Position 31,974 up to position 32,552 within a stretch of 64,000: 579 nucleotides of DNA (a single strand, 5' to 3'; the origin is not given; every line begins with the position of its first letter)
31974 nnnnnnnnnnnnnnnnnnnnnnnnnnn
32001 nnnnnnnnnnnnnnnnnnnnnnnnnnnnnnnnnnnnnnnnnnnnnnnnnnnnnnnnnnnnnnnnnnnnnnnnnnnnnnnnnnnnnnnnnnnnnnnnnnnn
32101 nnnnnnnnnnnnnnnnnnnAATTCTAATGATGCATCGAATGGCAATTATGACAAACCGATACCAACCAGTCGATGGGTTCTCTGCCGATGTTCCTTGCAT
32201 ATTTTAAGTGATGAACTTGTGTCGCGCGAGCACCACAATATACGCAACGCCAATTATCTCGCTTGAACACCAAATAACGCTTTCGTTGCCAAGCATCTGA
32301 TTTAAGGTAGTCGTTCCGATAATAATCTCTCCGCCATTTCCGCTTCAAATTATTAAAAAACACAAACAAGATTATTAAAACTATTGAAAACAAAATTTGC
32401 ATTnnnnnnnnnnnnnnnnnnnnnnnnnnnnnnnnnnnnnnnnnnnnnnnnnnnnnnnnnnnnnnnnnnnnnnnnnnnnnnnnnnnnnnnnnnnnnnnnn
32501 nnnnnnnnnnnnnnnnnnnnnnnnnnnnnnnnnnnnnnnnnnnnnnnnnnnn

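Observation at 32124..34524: Accessory island between metG and xth: lipoprotein / 279-aa unknown / TM-anchored HNH operon, divergent from a leaderless zeta-toxin-family kinase with a coupled small ORF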

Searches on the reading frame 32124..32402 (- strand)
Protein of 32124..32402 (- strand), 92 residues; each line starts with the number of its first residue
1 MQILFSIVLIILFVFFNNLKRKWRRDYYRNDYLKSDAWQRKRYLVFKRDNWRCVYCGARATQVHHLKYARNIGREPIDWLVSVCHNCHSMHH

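Call 3: search_protein_families(library=pfam, proteins=[window:32124-32402:-], max_evalue=0.1)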
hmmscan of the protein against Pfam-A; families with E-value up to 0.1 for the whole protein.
window:32124-32402:- (92 aa): 3 families
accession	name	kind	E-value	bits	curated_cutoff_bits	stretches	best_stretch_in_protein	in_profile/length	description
PF01844.29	HNH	-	0.00037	21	21.4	1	53-92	1-45/47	HNH endonuclease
PF06147.18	DUF968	-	0.015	15.8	27.8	1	34-89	83-140/171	Protein of unknown function (DUF968)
PF13967.11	RSN1_TM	-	0.056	13.5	27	0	6-41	10-42/156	Late exocytosis, associated with Golgi transport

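Call 4: search_protein_families(library=padloc, proteins=[window:32124-32402:-], max_evalue=0.1)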
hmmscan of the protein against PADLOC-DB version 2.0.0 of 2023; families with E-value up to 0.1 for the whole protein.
window:32124-32402:- (92 aa): 2 families
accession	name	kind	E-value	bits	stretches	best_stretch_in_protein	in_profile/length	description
PDLC02859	DpdF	-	0.00011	18.8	1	44-92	1-53/545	DpdF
PDLC04109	PD-T7-4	-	0.0021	15.6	1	45-90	8-55/211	-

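Call 5: search_protein_families(library=ncbifam, proteins=[window:32124-32402:-], max_evalue=0.1)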
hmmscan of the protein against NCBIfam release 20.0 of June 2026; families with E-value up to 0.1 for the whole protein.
window:32124-32402:- (92 aa): 2 families
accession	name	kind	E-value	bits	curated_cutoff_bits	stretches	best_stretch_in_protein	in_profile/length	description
NF040563.1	guided_IscB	equivalog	8.5e-08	31.7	175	1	41-90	183-234/314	RNA-guided endonuclease IscB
NF038221.1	IcmJ_DotN_IVB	equivalog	0.0057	16.2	100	1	22-87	17-80/205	type IVB secretion system protein IcmJDotN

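Call 8: search_protein_families(library=phrogs, proteins=[window:32124-32402:-], max_evalue=0.1)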
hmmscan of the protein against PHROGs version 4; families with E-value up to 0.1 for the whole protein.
window:32124-32402:- (92 aa): 28 families (the best 25 are shown)
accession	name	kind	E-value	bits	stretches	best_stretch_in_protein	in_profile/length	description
phrog_144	-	DNA, RNA and nucleotide metabolism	1.2e-10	42.4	1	22-90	56-131/175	HNH endonuclease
phrog_119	-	DNA, RNA and nucleotide metabolism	2.5e-09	37.5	1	26-92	179-255/443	HNH endonuclease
phrog_589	-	DNA, RNA and nucleotide metabolism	2.6e-09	38.1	1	28-90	68-137/179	HNH endonuclease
phrog_4581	-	head and packaging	1.3e-08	35.7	1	18-91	34-108/395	terminase small subunit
phrog_333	-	DNA, RNA and nucleotide metabolism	4.8e-08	34.3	1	34-89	17-76/138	HNH endonuclease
phrog_1271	-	DNA, RNA and nucleotide metabolism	8.7e-07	29.6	1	21-90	240-314/361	HNH endonuclease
phrog_5200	-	DNA, RNA and nucleotide metabolism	1.5e-06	29.3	1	30-92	20-85/154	HNH endonuclease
phrog_2214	-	DNA, RNA and nucleotide metabolism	3.3e-06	27.5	1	27-89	169-234/429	HNH endonuclease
phrog_16986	-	unknown function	5e-06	27.3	1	39-88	9-62/248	-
phrog_7785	-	DNA, RNA and nucleotide metabolism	6.1e-06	27.3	1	41-89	61-109/147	HNH endonuclease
phrog_8446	-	DNA, RNA and nucleotide metabolism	6.2e-06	27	1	32-89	120-193/211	HNH endonuclease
phrog_8048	-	DNA, RNA and nucleotide metabolism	6.6e-06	26.5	1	34-91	160-226/273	HNH endonuclease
phrog_8060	-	unknown function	2.5e-05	25.1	1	27-91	15-79/213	-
phrog_7370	-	DNA, RNA and nucleotide metabolism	3.2e-05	25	1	44-92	35-84/115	HNH endonuclease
phrog_24030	-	DNA, RNA and nucleotide metabolism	0.00014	22.2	1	40-90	8-61/342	RNA ligase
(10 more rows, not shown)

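Call 35: find_homologous_proteins(query=window:32124-32402:-, max_evalue=0.001)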
Query window:32124-32402:- (92 aa): 1105 proteins with E <= 0.001 among 1105 candidates; the best 120 are listed.
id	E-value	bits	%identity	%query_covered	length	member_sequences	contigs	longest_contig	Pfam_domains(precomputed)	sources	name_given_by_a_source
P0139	1.1e-56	207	99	97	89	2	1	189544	-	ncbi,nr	ncbi:MAG: hypothetical protein LBB23_03230 [Rickettsiales bacterium]|nr:hypothetical protein [Ricket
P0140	1.4e-45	171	76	100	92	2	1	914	PF01844.30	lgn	-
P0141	6.8e-45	169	75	100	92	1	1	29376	-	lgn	-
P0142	9.5e-45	168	77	100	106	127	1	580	PF01844.30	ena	-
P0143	3.2e-44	167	74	100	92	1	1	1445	-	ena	-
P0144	3.3e-44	167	76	100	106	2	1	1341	-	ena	-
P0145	3.8e-44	166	83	84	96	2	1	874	PF01844.30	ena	-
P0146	3.3e-43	163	74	100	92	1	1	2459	PF01844.30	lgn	-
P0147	1.1e-42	162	75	100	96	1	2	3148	PF01844.30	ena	-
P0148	1.1e-42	162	71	100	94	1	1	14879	PF01844.30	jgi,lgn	jgi:5-methylcytosine-specific restriction endonuclease McrA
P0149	2.0e-42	161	74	100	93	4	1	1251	PF01844.30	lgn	-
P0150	3.5e-42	160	75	100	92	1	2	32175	-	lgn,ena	-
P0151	4.3e-42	160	78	93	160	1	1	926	-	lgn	-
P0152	5.8e-42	159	72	100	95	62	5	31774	PF01844.30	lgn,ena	-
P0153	1.3e-41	158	73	100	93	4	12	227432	PF01844.30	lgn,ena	-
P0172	3.8e-39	150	73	98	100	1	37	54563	-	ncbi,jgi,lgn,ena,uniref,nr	ncbi:hypothetical protein SDC9_49820 [bioreactor metagenome]|jgi:5-methylcytosine-specific restricti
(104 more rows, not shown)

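Call 36: find_encoding_contigs(protein=P0141, flank=4000, max_places=3)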
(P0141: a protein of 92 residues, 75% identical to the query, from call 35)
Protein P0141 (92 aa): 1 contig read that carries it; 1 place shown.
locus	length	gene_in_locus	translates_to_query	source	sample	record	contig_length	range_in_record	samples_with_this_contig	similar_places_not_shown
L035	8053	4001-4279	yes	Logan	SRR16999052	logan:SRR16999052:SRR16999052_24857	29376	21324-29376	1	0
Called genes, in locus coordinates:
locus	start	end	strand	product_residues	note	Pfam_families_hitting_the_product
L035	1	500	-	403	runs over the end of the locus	PF00926:DHBP_synthase, PF00925:GTP_cyclohydro2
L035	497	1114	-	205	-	PF00677:Lum_binding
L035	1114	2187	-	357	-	PF00383:dCMP_cyt_deam_1, PF14437:MafB19-deam, PF01872:RibD_C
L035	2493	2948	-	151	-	PF13527:Acetyltransf_9 (faint), PF13673:Acetyltransf_10, PF23209:IDM1_C (weak), PF00583:Acetyltransf_1, PF13508:Acetyltransf_7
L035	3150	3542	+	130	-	-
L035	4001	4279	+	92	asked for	-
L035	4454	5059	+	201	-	-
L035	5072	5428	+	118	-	-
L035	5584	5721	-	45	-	-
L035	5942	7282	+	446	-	PF01507:PAPS_reduct, PF11922:DUF3440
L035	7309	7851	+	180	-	PF02195:ParB_N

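Call 37: find_encoding_contigs(protein=P0153, flank=4000, max_places=5)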
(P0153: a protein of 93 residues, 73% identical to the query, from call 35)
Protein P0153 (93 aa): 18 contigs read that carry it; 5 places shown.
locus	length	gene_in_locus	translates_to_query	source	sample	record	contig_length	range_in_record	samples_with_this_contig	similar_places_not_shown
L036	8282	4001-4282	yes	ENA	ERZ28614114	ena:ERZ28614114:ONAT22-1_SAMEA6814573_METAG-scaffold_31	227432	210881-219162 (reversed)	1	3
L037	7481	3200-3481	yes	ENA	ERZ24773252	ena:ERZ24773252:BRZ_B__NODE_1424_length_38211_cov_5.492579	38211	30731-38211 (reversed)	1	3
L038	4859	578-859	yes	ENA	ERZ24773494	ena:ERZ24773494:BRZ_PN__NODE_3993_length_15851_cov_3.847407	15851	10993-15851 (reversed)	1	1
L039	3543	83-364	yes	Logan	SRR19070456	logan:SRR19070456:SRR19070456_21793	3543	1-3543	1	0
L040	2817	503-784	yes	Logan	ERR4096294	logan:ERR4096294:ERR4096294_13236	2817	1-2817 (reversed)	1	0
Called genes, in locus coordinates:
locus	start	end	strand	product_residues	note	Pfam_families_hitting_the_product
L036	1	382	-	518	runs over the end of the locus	PF00145:DNA_methylase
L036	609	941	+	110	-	-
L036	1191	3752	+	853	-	PF13289:SIR2_2, PF13428:TPR_14 (faint)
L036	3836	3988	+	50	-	-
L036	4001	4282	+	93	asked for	PF01844:HNH (weak)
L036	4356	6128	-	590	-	PF03235:GmrSD_N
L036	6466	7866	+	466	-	-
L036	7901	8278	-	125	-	-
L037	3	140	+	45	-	?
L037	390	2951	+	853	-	PF13289:SIR2_2, PF13428:TPR_14 (faint)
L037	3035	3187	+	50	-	-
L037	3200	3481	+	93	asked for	PF01844:HNH (weak)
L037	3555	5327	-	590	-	PF03235:GmrSD_N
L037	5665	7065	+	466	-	-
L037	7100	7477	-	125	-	-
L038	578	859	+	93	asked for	PF01844:HNH (weak)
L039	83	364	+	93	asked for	PF01844:HNH (weak)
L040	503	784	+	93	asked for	PF01844:HNH (weak)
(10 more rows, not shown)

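Call 38: find_encoding_contigs(protein=P0172, flank=4000, max_places=6)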
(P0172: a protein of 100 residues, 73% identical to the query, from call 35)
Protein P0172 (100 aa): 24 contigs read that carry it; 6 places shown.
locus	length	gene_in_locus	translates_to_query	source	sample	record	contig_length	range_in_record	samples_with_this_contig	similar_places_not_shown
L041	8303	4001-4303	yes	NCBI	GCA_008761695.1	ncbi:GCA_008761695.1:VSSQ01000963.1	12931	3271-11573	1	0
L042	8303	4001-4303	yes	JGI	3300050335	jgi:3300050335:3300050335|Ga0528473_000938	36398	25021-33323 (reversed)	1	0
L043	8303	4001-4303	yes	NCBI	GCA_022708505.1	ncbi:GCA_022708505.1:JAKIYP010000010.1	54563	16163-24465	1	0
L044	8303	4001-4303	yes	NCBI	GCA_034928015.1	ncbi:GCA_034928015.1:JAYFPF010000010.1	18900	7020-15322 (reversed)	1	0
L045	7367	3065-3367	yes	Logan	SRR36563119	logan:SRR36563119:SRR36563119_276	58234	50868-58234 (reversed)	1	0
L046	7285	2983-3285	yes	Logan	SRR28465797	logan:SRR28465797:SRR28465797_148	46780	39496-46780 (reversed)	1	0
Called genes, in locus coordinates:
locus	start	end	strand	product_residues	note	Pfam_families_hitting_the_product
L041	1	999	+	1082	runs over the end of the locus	PF07693:KAP_NTPase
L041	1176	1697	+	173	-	-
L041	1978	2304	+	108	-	PF18741:MTES_1575 (weak), PF04480:DUF559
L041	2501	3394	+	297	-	PF14338:Mrr_N, PF04471:Mrr_cat, PF13156:Mrr_cat_2 (weak), PF22722:NA-iREase1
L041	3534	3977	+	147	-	-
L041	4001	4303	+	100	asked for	-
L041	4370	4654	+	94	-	PF21716:dnstrm_HI1420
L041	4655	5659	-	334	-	PF03372:Exo_endo_phos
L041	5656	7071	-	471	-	PF01408:GFO_IDH_MocA, PF02894:GFO_IDH_MocA_C (weak), PF22725:GFO_IDH_MocA_C3 (weak)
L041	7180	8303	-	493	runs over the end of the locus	PF13229:Beta_helix (weak)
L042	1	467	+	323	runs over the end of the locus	PF00656:Peptidase_C14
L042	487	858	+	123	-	PF08937:ThsB_TIR, PF13676:TIR_2 (weak)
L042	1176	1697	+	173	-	-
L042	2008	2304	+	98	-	PF18741:MTES_1575 (weak), PF04480:DUF559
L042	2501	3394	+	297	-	PF14338:Mrr_N, PF04471:Mrr_cat, PF13156:Mrr_cat_2 (weak), PF22722:NA-iREase1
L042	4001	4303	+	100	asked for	-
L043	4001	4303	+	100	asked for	-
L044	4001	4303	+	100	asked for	-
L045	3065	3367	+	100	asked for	-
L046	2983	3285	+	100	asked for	-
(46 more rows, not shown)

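Call 42: find_related_loci(query=A4, collection=genome_contigs, flank=4000)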
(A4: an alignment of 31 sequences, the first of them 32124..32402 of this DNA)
Query A4 (92 aa) in genome_contigs; peptide patterns used: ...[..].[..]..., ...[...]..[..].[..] (x = any residue, [..] = any of these).
285 stretches matched a pattern; 275 encode a relative of the query (tblastn E <= 1e-3); the best 80 are kept; 80 distinct loci.
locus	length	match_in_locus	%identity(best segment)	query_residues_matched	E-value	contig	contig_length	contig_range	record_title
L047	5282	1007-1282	78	1-92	2e-47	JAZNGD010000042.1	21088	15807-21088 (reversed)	MAG: Candidatus Enterousia sp. isolate T1900044708_TS20190174.MAGScoT_cleanbin_000035 SGB_1823_k141_1655675, whole genom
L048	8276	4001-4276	73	1-92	2e-45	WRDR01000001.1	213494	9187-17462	MAG: Alphaproteobacteria bacterium isolate Lab288P3bin233 Ga0123353_10000013, whole genome shotgun sequence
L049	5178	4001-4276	75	1-92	3e-45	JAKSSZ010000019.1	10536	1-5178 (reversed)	MAG: Alphaproteobacteria bacterium isolate Horse_feces294 MAG294_19, whole genome shotgun sequence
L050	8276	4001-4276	74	1-92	3e-45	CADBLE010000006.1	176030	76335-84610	MAG: uncultured proteobacterium isolate RUG14070 genome assembly, contig: RUG14070_asm_6, whole genome shotgun sequence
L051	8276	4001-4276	73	1-92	4e-44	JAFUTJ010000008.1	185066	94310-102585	MAG: Alphaproteobacteria bacterium isolate RGIG4808 Roe_deer_Reticulum-5__c647, whole genome shotgun sequence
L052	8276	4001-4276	68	1-92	1e-43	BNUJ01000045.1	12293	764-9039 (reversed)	Deferribacterales bacterium MS499-41 DNA, sequence045, whole genome shotgun sequence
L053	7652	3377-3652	70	1-92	3e-43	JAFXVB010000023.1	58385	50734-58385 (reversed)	MAG: Alphaproteobacteria bacterium isolate RGIG6772 Sheep_Rumen-3__c754710, whole genome shotgun sequence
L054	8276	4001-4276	71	1-92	1e-42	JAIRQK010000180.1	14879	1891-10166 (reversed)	MAG: Campylobacteraceae bacterium isolate Co333_bin46 k119_1899506, whole genome shotgun sequence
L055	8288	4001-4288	73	1-92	3e-42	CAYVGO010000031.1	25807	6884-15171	MAG TPA_asm: uncultured Muribaculaceae bacterium isolate SRP242652_co1_194 genome assembly, contig: NODE_1644_length_258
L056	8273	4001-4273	73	3-92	2e-41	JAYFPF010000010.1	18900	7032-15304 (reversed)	MAG: Paludibacter sp. isolate CA_102 c_CA_000000011218, whole genome shotgun sequence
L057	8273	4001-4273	73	3-92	2e-41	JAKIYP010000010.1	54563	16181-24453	MAG: Bacteroidetes bacterium isolate UR.bin82 UR_contig_1152, whole genome shotgun sequence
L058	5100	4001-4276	72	3-92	9e-40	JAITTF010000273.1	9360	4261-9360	MAG: Bacteroidales bacterium isolate Rs511_bin46 k119_3158297, whole genome shotgun sequence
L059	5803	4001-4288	64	1-92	1e-39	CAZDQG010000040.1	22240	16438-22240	MAG TPA_asm: uncultured Saprospiraceae bacterium isolate SRP173033_co2_119 genome assembly, contig: NODE_870_length_2224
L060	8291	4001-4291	65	1-92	2e-39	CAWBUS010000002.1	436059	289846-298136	MAG: uncultured Chitinophagaceae bacterium isolate MFD05502.bin.1.162 genome assembly, contig: contig_19131, whole genom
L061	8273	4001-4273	68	3-92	3e-39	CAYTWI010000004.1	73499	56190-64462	MAG TPA_asm: uncultured Bifidobacterium sp. isolate binchicken_co214_22 genome assembly, contig: NODE_204_length_73499_c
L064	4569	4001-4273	67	3-92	6e-39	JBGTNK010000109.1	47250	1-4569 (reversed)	MAG: Chitinophagaceae bacterium isolate JTS-RE386 k141_3740138, whole genome shotgun sequence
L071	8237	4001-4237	70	14-92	2e-38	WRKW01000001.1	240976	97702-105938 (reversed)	MAG: Alphaproteobacteria bacterium isolate Th196P3bin127 Ga0099364_10000018, whole genome shotgun sequence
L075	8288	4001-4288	67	2-92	4e-38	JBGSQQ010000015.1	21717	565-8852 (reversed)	MAG: Chryseolinea sp. isolate JTS-AC335 k141_691010, whole genome shotgun sequence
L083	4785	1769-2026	69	7-92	1e-37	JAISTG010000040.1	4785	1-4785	MAG: Bacteroidales bacterium isolate Md513_bin13 k119_1000836, whole genome shotgun sequence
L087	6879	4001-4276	68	1-92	4e-37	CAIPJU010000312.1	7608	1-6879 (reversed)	MAG: uncultured Bacteroidetes bacterium isolate Umea3p4_bin-0738 genome assembly, contig: bin-0738:0312/1105, whole geno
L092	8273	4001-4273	65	3-92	9e-37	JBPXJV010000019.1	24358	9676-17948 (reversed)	MAG: Chitinophagales bacterium isolate mt_P6 k141_182062, whole genome shotgun sequence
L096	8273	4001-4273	63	3-92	2e-36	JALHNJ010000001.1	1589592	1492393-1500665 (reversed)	MAG: Chitinophagaceae bacterium isolate Bin_56_5 c_000000000004, whole genome shotgun sequence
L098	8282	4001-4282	67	5-92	2e-36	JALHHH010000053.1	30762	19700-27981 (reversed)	MAG: Bacteroidales bacterium isolate 4-aug_S1_065 scaffold_1086, whole genome shotgun sequence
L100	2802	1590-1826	73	11-92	3e-36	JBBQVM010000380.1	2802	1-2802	MAG: Bacteroidia bacterium isolate Co_metawrap_1996 Cmw_1996_k141_22772411_length_2802_cov_6.0000, whole genome shotgun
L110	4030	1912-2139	74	18-92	1e-35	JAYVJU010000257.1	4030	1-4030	MAG: Ferruginibacter sp. isolate GL53_Down_metabinner_17 GL53_Down_metabinner_17_256, whole genome shotgun sequence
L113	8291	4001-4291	61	1-92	1e-35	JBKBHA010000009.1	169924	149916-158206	MAG: Chitinophagaceae bacterium isolate 21H_026.bin.58 NODE_132_length_169924_cov_5.282451, whole genome shotgun sequenc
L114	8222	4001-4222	77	20-92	1e-35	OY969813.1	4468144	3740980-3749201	MAG: uncultured Bacteroidetes bacterium isolate MFD09671.bin.1.97 genome assembly, chromosome: 1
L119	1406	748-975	72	18-92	5e-36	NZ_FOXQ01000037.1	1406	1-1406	Parafilimonas terrae strain DSM 28286, whole genome shotgun sequence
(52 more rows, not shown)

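Call 43: find_related_loci(query=A4, collection=viral_contigs, flank=4000)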
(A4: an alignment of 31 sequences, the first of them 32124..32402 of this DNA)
Query A4 (92 aa) in viral_contigs; peptide patterns used: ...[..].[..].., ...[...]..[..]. (x = any residue, [..] = any of these).
80 stretches matched a pattern; 12 encode a relative of the query (tblastn E <= 1e-3); 12 distinct loci.
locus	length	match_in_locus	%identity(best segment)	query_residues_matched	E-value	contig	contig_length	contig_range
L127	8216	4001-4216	32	22-92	1e-10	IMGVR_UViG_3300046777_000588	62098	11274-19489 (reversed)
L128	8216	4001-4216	33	22-92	1e-10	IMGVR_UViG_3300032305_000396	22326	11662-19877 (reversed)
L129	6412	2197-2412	35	22-92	2e-10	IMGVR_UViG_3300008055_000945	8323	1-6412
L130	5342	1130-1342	41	22-92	2e-10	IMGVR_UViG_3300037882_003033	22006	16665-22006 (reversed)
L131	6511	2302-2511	41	24-92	3e-10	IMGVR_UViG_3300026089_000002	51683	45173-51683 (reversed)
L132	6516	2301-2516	35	22-92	3e-10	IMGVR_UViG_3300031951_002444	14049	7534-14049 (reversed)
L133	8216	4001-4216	36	22-92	7e-10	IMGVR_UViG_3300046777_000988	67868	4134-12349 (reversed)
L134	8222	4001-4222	35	20-92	2e-8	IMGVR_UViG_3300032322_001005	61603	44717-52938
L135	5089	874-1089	35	22-92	8e-8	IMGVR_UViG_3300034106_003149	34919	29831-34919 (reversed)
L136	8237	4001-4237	33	13-92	1e-7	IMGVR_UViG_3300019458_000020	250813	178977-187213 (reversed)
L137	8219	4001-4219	34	22-90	4e-7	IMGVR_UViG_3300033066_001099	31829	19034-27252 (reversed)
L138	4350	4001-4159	32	38-88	3e-6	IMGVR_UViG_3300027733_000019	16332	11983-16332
